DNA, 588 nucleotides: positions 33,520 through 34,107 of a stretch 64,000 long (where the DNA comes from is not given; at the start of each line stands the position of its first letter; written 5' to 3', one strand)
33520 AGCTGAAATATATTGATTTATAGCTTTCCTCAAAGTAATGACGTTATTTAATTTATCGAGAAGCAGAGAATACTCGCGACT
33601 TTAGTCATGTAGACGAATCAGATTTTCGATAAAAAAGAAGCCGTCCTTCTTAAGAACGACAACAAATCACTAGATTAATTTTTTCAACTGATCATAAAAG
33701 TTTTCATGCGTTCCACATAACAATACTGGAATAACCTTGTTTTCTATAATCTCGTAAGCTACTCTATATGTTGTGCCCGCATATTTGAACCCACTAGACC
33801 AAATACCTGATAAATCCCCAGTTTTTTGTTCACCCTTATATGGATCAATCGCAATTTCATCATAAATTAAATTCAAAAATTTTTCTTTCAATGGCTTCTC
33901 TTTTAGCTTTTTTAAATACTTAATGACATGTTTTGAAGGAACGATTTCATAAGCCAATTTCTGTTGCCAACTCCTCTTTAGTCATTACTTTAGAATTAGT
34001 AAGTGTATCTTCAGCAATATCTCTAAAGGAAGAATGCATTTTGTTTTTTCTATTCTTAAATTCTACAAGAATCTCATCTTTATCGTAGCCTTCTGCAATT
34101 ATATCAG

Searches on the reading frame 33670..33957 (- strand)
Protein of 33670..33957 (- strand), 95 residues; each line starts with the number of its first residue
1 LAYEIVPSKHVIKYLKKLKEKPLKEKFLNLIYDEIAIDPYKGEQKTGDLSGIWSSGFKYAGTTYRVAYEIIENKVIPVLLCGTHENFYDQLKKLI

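Call 5: search_protein_families(library=pfam, proteins=[window:33670-33957:-], max_evalue=0.1)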
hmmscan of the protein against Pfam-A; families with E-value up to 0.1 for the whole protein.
window:33670-33957:- (95 aa): 2 families
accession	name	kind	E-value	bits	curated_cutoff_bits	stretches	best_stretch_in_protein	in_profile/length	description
PF15781.12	ParE-like_toxin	-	4.7e-29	100.6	28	1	5-92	1-87/87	ParE-like toxin of type II bacterial toxin-antitoxin system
PF05016.21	ParE_toxin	-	0.011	16.7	23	1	10-82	6-83/89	ParE toxin of type II toxin-antitoxin system, parDE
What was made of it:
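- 33670..33957 (-): Toxin 1, 95 aa. A RelE-like member of Pfam PF15781 ('ParE-like_toxin'). PF15781 scores E=4.7e-29, 100.6 bits against a cut-off of 28 (call 5).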

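Call 7: search_protein_families(library=ncbifam, proteins=[window:33670-33957:-], max_evalue=0.1)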
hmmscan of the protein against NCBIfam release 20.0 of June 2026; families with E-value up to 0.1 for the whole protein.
window:33670-33957:- (95 aa): 2 families
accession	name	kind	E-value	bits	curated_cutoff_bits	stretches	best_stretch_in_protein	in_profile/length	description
TIGR02385.1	RelE_StbE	subfamily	2.5e-06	27.9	27.9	1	9-87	6-87/88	type II toxin-antitoxin system mRNA interferase toxin, RelE/StbE family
TIGR02116.1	toxin_Txe_YoeB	equivalog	0.0015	18.7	51.8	1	15-84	9-79/80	Txe/YoeB family addiction module toxin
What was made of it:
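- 33670..33957 (-): TIGR02385 RelE_StbE scores 27.9 bits, at its cut-off (call 7).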

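Call 21: search_solved_structures(query=window:33670-33957:-, max_evalue=1, show_alignments=2)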
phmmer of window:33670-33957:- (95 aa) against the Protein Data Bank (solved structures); distinct sequences matched with E-value up to 1: 3.
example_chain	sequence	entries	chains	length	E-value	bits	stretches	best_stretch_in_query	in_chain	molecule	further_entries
7v5y_E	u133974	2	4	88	0.12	15.8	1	13-84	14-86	Putative mRNA interferase YoeB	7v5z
7v6w_F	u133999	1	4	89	0.12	15.8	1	13-84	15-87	Putative mRNA interferase YoeB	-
8ux6_E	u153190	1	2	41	0.79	13.2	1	21-50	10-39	p67 protein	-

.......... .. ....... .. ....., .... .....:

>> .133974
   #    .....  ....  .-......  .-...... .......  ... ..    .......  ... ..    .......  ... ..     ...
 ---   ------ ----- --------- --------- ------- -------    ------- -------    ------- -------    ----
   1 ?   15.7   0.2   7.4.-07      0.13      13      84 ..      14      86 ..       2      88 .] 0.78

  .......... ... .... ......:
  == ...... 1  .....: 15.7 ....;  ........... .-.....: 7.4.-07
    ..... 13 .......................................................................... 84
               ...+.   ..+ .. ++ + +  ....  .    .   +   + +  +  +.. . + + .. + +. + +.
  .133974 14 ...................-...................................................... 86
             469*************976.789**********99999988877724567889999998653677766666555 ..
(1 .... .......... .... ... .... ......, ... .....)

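Call 34: search_dna_similar(query=window:33670-33957:-, collection=plasmids, mode=protein, max_rows=40, rows=spread)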
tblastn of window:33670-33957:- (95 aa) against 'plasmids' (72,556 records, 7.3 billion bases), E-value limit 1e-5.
Records with a match: 537; places in all: 994; records where one place covers at least 80% of the query: 470.
Best place of each record, by identity: 95-99% 349; 90-95% 2; 80-90% 173; 60-80% 7; <60% 6.
By first word of the organism name: Enterococcus 526; Staphylococcus 3; Lactobacillus 3; Lactococcus 1; Carnobacterium 1; Exiguobacterium 1; Oceanisphaera 1; Polaromonas 1.
By predicted mobility (MOB-suite, as given by PLSDB): non-mobilizable 250; conjugative 243; mobilizable 44.
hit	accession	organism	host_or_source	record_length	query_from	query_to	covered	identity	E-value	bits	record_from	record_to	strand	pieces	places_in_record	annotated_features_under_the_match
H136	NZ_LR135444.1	Enterococcus faecium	-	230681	1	95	100%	98.9%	5e-42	152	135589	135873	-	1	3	type II toxin-antitoxin system RelE/ParE family toxin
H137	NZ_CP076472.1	Enterococcus faecium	Homo sapiens,cell culture,blood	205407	1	95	100%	98.9%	1e-41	151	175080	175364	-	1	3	type II toxin-antitoxin system RelE/ParE family toxin | AbrB family transcriptional regulator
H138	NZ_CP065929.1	Enterococcus faecium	Homo sapiens,cell culture,rectal swab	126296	1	95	100%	97.9%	4e-41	149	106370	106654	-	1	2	type II toxin-antitoxin system RelE/ParE family toxin | AbrB family transcriptional regulator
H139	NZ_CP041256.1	Enterococcus faecium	Homo sapiens,infection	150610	1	95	100%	97.9%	4e-41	149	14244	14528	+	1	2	type II toxin-antitoxin system RelE/ParE family toxin | AbrB family transcriptional regulator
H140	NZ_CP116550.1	Enterococcus faecium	Bos taurus,whole organism,fecal sample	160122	1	95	100%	97.9%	4e-41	149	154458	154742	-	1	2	type II toxin-antitoxin system RelE/ParE family toxin | AbrB family transcriptional regulator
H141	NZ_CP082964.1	Enterococcus lactis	pure culture,Braised chicken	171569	1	95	100%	97.9%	4e-41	149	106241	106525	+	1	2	type II toxin-antitoxin system RelE/ParE family toxin | AbrB family transcriptional regulator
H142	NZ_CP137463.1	Enterococcus faecium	Chicken,feces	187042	1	95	100%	97.9%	4e-41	149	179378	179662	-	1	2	type II toxin-antitoxin system RelE/ParE family toxin | AbrB family transcriptional regulator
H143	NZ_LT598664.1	Enterococcus faecium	Homo sapiens,clinical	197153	1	95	100%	97.9%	4e-41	149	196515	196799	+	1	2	type II toxin-antitoxin system RelE/ParE family toxin | AbrB family transcriptional regulator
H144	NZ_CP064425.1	Enterococcus faecium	Homo sapiens,Rectal Swab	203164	1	95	100%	97.9%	4e-41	149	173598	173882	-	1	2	type II toxin-antitoxin system RelE/ParE family toxin | AbrB family transcriptional regulator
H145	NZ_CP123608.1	Enterococcus lactis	cell culture,combination probiotic ...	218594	1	95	100%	97.9%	4e-41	149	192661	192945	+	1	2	type II toxin-antitoxin system RelE/ParE family toxin | AbrB family transcriptional regulator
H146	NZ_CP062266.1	Enterococcus faecium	Homo sapiens,blood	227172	1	95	100%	97.9%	4e-41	149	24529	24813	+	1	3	type II toxin-antitoxin system RelE/ParE family toxin | AbrB family transcriptional regulator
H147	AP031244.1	Enterococcus faecium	-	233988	1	95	100%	97.9%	4e-41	149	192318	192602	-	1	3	type II toxin-antitoxin system RelE/ParE family toxin | AbrB family transcriptional regulator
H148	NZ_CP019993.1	Enterococcus faecium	Homo sapiens,rectal swab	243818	1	95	100%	97.9%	4e-41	149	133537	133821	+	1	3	type II toxin-antitoxin system RelE/ParE family toxin | AbrB family transcriptional regulator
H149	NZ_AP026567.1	Enterococcus faecium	-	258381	1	95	100%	97.9%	4e-41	149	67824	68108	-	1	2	type II toxin-antitoxin system RelE/ParE family toxin | AbrB family transcriptional regulator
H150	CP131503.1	Enterococcus faecium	Homo sapiens,blood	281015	1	95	100%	97.9%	4e-41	149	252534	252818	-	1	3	none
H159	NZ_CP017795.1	Enterococcus faecium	Homo sapiens,Peritoneal fluid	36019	1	94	99%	80.9%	4e-34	129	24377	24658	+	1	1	type II toxin-antitoxin system RelE/ParE family toxin | hypothetical protein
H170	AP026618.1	Enterococcus faecium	Homo sapiens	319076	1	95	100%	73.7%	3e-31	121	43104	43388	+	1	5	hypothetical protein | AbrB family transcriptional regulator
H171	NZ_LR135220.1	Enterococcus faecium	-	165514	31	95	68%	98.5%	1e-35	134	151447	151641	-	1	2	none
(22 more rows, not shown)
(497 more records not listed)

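Call 40: get_annotated_region(hit=H159, flank=3000)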
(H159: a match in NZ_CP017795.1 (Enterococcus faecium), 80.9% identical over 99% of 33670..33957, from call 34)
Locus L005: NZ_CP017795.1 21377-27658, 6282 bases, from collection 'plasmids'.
description: Enterococcus faecium strain E240 plasmid unnamed3, complete sequence
organism: Enterococcus faecium (NCBI taxid 1352)
taxonomy: Bacteria; Bacillota; Bacilli; Lactobacillales; Enterococcaceae; Enterococcus; Enterococcus faecium
host: -; source: Homo sapiens,Peritoneal fluid; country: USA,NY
typing (MOB-suite, as given by PLSDB): non-mobilizable; replicon rep_cluster_889
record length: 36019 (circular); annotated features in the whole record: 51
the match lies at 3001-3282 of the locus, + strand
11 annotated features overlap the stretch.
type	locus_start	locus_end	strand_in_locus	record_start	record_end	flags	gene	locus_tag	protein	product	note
CDS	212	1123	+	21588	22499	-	-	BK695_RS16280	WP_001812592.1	D-Ala-D-Ala carboxypeptidase VanY-A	-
predicted_resistance_gene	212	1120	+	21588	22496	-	vanY-A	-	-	D-Ala-D-Ala carboxypeptidase VanY-A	predicted by amrfinderplus; class GLYCOPEPTIDE; identity 100.0%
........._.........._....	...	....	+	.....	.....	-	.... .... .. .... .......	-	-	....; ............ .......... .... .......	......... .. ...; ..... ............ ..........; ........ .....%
predicted_resistance_gene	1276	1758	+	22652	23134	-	vanZ-A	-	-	glycopeptide resistance protein VanZ-A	predicted by amrfinderplus; class GLYCOPEPTIDE; identity 100.0%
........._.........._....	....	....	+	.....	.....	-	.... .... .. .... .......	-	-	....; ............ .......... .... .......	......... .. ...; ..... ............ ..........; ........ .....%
CDS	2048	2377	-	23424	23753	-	-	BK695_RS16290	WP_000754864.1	metalloregulator ArsR/SmtB family transcription factor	GO:0006355 - regulation of DNA-templated transcription [Evidence IEA]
CDS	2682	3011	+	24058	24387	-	-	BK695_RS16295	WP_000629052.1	hypothetical protein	-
CDS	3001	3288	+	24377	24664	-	-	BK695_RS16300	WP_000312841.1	type II toxin-antitoxin system RelE/ParE family toxin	-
CDS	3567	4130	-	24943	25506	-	-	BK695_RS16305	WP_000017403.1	recombinase family protein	GO:0006310 - DNA recombination [Evidence IEA]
CDS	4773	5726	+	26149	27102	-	-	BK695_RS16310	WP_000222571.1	IS30 family transposase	-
CDS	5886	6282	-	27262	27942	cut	-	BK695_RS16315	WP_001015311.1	IS6-like element IS1216 family transposase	GO:0006313 - DNA transposition [Evidence IEA]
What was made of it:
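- The pair 1 homolog on a vanA plasmid is also flanked by IS1216 (call 40).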

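Call 43: get_annotated_region(hit=H170, flank=3000)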
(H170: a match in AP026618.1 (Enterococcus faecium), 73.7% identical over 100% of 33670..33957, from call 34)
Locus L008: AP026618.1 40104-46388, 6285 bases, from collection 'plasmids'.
description: Enterococcus faecium AA96 plasmid pAA96_1 DNA, complete sequence
organism: Enterococcus faecium (NCBI taxid 1352)
taxonomy: Bacteria; Bacillota; Bacilli; Lactobacillales; Enterococcaceae; Enterococcus; Enterococcus faecium
host: -; source: Homo sapiens; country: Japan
typing (MOB-suite, as given by PLSDB): conjugative; replicon rep_cluster_893; relaxase MOBP,MOBP; mating-pair formation MPF_T
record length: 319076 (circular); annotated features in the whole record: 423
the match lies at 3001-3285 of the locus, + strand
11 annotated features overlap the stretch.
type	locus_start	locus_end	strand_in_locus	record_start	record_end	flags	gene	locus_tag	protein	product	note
CDS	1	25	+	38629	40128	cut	-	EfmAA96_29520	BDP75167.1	hydrolase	-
CDS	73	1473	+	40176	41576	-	-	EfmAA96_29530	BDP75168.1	C4-dicarboxylate ABC transporter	-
CDS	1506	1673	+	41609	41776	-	-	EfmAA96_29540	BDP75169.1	hypothetical protein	-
CDS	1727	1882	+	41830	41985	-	-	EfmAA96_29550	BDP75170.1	hypothetical protein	-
CDS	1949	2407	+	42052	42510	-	-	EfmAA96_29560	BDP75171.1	hypothetical protein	-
CDS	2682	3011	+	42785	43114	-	-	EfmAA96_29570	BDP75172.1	AbrB family transcriptional regulator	-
CDS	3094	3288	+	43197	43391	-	-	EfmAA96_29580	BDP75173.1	hypothetical protein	-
CDS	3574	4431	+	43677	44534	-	repB2_1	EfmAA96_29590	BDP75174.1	cobyrinic acid a,c-diamide synthase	-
CDS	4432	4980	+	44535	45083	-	-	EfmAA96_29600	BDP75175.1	hypothetical protein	-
CDS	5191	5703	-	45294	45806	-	-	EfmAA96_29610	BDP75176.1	hypothetical protein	-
CDS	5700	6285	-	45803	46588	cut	-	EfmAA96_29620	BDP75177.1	hypothetical protein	-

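Call 48: find_homologous_proteins(query=window:33670-33957:-, max_evalue=0.001)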
Query window:33670-33957:- (95 aa): 75 proteins with E <= 0.001 among 78 candidates.
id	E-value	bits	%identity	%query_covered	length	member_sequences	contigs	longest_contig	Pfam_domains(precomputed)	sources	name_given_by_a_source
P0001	6.8e-55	201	98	100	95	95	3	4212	PF15781.13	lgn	-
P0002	1.4e-54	200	98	99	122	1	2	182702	PF15781.13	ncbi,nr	ncbi:hypothetical protein EB22_02670 [Enterococcus faecium]|nr:hypothetical protein EB22_02670 [Ente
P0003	9.5e-54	197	96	100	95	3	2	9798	PF15781.13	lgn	-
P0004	5.2e-52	192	91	100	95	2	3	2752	PF15781.13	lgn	-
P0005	5.6e-50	185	91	100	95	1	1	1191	PF15781.13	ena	-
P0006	5.6e-49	182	85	100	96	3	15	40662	PF15781.13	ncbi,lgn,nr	ncbi:addiction module toxin, RelE/StbE family [Enterococcus faecalis 13-SD-W-01]|nr:addiction module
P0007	9.8e-49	181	84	99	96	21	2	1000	PF15781.13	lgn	-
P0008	1.6e-48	180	84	99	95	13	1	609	PF15781.13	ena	-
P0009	2.0e-48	180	85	99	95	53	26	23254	PF15781.13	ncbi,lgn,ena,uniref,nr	ncbi:type II toxin-antitoxin system RelE/ParE family toxin [Carnobacterium inhibens]|uniref:Addictio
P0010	2.2e-48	180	84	99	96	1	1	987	PF15781.13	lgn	-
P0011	3.1e-48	180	82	100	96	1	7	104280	PF15781.13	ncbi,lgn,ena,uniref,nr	ncbi:addiction module toxin RelE [Enterococcus thailandicus]|uniref:type II toxin-antitoxin system m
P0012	1.2e-47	178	82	99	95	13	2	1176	PF15781.13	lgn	-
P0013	1.3e-47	178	87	100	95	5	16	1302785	PF15781.13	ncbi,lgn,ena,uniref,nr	ncbi:type II toxin-antitoxin system RelE/ParE family toxin [Enterococcus villorum]|uniref:Addiction 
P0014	3.9e-47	176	81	99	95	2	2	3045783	PF15781.13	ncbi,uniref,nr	ncbi:type II toxin-antitoxin system RelE/ParE family toxin [Vagococcus hydrophili]|uniref:Type II to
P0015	6.6e-47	175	82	99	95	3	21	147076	PF15781.13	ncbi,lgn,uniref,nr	ncbi:type II toxin-antitoxin system RelE/ParE family toxin [Enterococcus mundtii]|uniref:Addiction m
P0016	8.1e-47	175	82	99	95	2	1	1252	PF15781.13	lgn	-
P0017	1.1e-46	175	83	99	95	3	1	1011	PF15781.13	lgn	-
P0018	2.7e-46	173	83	99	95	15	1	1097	PF15781.13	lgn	-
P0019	3.5e-46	173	78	99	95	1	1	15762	PF15781.13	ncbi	ncbi:type II toxin-antitoxin system RelE/ParE family toxin (plasmid) [Vagococcus sp. JNUCC 83]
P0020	9.2e-46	172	83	100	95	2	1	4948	PF15781.13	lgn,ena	-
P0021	1.0e-45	171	82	99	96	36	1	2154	PF15781.13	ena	-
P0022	7.0e-45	169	81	99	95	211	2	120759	PF15781.13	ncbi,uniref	ncbi:type II toxin-antitoxin system mRNA interferase toxin, RelE/StbE family [Enterococcus faecium]|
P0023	1.3e-44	168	79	99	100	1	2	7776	PF15781.13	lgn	-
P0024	1.7e-44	167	77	99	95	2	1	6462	PF15781.13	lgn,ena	-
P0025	7.7e-44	165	80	98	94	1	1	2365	PF15781.13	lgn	-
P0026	2.3e-43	164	96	82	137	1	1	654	PF15781.13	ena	-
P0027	2.7e-42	160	71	100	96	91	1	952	PF15781.13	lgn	-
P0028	5.0e-42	160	74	99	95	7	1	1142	PF15781.13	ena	-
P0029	4.5e-40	153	71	99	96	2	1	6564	PF15781.13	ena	-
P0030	6.8e-40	153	72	99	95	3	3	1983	PF15781.13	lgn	-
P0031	5.0e-39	150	72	99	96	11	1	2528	PF15781.13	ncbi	-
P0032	2.2e-36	142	96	73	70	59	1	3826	PF15781.13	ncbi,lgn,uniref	ncbi:type II toxin-antitoxin system RelE/ParE family toxin [Enterococcus faecium]|uniref:type II tox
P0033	1.3e-35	139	81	83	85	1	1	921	PF15781.13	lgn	-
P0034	1.6e-35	139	74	92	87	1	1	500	PF15781.13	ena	-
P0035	4.5e-35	137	70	99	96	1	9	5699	PF15781.13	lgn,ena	-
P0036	1.5e-34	136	74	84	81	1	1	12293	PF15781.13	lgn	-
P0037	3.1e-34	135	64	95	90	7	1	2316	PF15781.13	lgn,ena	-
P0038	9.6e-32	127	77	83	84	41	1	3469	PF15781.13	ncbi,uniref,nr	ncbi:type II toxin-antitoxin system RelE/ParE family toxin [Enterococcus faecium]|uniref:type II tox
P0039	1.1e-31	126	84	74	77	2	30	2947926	PF15781.13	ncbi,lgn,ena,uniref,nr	ncbi:TPA: type II toxin-antitoxin system RelE/ParE family toxin [Enterococcus faecium]|uniref:type I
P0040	1.4e-27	113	70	82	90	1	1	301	PF15781.13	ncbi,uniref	ncbi:type II toxin-antitoxin system RelE/ParE family toxin, partial [Enterococcus faecium]|uniref:ty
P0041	2.3e-27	113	82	65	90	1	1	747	PF15781.13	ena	-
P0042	1.9e-26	110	57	100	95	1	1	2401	PF15781.13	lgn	-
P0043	1.1e-25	107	96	56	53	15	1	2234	PF15781.13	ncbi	ncbi:TPA: type II toxin-antitoxin system RelE/ParE family toxin, partial [Enterococcus faecium]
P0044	2.2e-25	106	68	79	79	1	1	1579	PF15781.13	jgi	-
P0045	9.3e-25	104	54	99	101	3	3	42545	PF15781.13,PF05016.22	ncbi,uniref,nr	ncbi:type II toxin-antitoxin system RelE/ParE family toxin [Loigolactobacillus zhaoyuanensis]|uniref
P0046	1.1e-24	104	100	55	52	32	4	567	PF15781.13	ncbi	ncbi:type II toxin-antitoxin system RelE/ParE family toxin, partial [Enterococcus faecium]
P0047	1.6e-24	104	84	61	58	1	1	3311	PF15781.13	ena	-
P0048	2.9e-24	103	54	100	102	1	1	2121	PF15781.13,PF05016.22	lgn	-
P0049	1.3e-23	101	82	58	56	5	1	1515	PF15781.13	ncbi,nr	ncbi:TPA: type II toxin-antitoxin system RelE/ParE family toxin, partial [Enterococcus faecium]|nr:t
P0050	3.8e-23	99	80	64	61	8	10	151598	PF15781.13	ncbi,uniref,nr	ncbi:type II toxin-antitoxin system RelE/ParE family toxin [Enterococcus hirae]|uniref:type II toxin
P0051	2.6e-22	96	87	56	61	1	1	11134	PF15781.13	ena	-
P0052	5.9e-21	92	98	49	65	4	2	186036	PF15781.13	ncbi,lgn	-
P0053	1.5e-20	91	83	56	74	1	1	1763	PF15781.13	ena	-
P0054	2.3e-19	87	51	66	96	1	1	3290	PF15781.13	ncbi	-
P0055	1.5e-18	84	49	64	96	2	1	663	PF15781.13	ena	-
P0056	2.5e-18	84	49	66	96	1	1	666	PF15781.13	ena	-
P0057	4.4e-18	83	49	64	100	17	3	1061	PF15781.13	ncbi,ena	-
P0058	5.0e-18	83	49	66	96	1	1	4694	PF15781.13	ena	-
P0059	1.7e-17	81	89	47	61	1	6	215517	PF15781.13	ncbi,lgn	-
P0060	3.8e-17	80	44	64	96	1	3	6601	PF15781.13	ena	-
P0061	2.6e-16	77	76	54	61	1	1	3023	PF15781.13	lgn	-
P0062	2.4e-15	74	81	49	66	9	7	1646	PF15781.13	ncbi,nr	ncbi:TPA: type II toxin-antitoxin system RelE/ParE family toxin, partial [Enterococcus faecium]|nr:t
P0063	1.7e-14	71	49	66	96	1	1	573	PF15781.13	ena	-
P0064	3.4e-14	70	49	64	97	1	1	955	PF15781.13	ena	-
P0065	3.7e-14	70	51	64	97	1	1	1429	PF15781.13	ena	-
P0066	5.7e-14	70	79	45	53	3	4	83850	PF15781.13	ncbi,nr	ncbi:type II toxin-antitoxin system RelE/ParE family toxin [Enterococcus faecium]|nr:type II toxin-a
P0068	1.5e-13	68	45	66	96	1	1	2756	PF15781.13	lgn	-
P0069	2.0e-13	68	47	63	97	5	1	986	PF15781.13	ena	-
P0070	3.6e-13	67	52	63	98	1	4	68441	PF15781.13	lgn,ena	-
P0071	5.6e-13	67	52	63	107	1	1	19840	PF15781.13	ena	-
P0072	1.9e-12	65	46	66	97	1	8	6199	PF15781.13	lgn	-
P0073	4.1e-12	64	52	64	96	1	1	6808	PF15781.13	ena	-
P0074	1.3e-9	56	72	45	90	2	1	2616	PF15781.13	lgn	-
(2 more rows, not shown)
